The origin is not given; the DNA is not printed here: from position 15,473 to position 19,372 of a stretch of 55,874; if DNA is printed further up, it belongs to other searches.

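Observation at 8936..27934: A 6,332-aa lipid-anchored protein with a layered architecture and no catalytic motif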

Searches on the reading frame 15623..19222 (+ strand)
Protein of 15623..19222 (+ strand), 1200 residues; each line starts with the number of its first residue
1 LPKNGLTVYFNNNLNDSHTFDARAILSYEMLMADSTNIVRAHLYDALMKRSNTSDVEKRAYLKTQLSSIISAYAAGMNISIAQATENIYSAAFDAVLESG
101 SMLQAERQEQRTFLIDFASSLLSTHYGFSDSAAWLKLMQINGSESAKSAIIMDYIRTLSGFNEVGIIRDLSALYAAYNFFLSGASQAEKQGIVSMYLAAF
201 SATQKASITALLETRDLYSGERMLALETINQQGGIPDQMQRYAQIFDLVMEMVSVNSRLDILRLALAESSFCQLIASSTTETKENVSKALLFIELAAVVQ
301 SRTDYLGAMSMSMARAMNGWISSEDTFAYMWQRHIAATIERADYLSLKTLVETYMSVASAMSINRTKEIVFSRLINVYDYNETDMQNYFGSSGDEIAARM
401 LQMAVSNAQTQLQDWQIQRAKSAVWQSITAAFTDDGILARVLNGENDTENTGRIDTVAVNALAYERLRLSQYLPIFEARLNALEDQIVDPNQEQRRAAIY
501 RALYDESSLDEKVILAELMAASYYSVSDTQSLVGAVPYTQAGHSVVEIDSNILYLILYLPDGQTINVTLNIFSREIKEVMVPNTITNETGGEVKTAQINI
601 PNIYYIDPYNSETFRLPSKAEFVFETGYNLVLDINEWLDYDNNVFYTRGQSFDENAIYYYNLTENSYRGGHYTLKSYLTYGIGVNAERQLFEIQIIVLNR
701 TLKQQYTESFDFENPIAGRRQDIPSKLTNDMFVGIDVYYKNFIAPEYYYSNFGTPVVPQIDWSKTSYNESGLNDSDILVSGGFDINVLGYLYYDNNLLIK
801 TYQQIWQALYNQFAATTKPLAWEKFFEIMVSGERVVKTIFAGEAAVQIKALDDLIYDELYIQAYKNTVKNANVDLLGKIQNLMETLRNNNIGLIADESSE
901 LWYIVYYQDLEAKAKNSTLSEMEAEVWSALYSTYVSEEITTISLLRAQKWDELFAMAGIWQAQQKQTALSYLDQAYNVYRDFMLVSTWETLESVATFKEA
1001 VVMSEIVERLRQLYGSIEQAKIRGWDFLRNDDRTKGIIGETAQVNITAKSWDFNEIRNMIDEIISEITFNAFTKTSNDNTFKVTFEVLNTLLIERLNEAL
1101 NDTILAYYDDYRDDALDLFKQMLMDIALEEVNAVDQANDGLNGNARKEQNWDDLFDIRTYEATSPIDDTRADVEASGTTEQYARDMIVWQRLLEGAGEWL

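Call 59: predict_structure(protein=window:15623-19222:+)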
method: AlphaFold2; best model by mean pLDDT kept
length: 1200 residues; sequences in the alignment: 1
mean_pLDDT: 33.3   pTM: 0.23
mean pLDDT of the five models: 33.3, 27.3, 24.6, 24.4, 22.3
residues with pLDDT >= 90: 0; 70-90: 0; 50-70: 0; < 50: 1200
segments of 3 or more residues with pLDDT < 50: 1-1200
pLDDT, mean of each block of 10 residues (from residue 1): 25 27 27 33 36 37 39 34 35 36 36 38 33 34 36 35 33 36 38 37 35 32 34 34 33 31 31 31 34 32 31 33 37 39 39 40 40 39 39 38 35 36 35 39 41 35 34 35 34 39 35 32 26 24 28 29 36 33 39 33 34 32 27 29 23 21 21 21 20 20 22 24 23 21 24 26 26 26 26 37 43 39 38 34 36 38 36 37 36 33 32 35 34 32 28 30 32 35 32 34 39 40 37 37 32 40 38 36 36 39 38 39 40 41 36 29 29 37 35 33
secondary structure, 60 per line:
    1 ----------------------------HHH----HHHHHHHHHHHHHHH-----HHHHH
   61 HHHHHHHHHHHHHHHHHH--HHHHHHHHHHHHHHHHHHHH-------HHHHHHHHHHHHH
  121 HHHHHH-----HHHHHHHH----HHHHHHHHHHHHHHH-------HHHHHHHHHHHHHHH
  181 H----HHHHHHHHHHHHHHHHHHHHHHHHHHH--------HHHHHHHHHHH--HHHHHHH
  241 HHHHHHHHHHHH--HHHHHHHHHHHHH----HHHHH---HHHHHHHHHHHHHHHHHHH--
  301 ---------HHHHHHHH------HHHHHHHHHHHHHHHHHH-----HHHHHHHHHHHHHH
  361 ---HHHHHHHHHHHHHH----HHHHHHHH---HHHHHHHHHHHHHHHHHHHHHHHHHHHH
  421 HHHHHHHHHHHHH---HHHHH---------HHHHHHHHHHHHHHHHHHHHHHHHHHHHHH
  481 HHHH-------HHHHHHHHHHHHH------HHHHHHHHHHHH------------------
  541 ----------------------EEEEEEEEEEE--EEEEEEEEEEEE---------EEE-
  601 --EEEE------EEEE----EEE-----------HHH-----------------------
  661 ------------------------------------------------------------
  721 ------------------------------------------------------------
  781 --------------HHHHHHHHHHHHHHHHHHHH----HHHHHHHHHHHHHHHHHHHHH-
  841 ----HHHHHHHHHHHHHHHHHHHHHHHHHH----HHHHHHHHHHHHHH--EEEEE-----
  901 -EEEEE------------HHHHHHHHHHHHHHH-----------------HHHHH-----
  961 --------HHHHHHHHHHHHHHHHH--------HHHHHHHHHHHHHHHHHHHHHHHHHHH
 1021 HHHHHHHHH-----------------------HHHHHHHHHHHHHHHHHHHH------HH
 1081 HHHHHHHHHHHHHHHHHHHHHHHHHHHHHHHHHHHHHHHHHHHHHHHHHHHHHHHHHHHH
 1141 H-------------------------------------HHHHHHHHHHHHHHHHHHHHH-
elements in order (helices of 4 or more, strands of 3 or more residues): H36-50 H56-78 H81-100 H108-126 H132-139 H144-158 H166-181 H186-212 H221-231 H234-252 H255-267 H272-276 H280-298 H310-317 H324-341 H347-360 H364-377 H382-389 H393-433 H437-441 H451-484 H492-504 H511-522 E563-573 E576-587 E597-599 E603-606 E613-616 E621-623 H795-814 H819-839 H845-870 H875-888 E891-895 E902-906 H919-933 H951-955 H969-985 H994-1029 H1053-1072 H1079-1141 H1179-1199
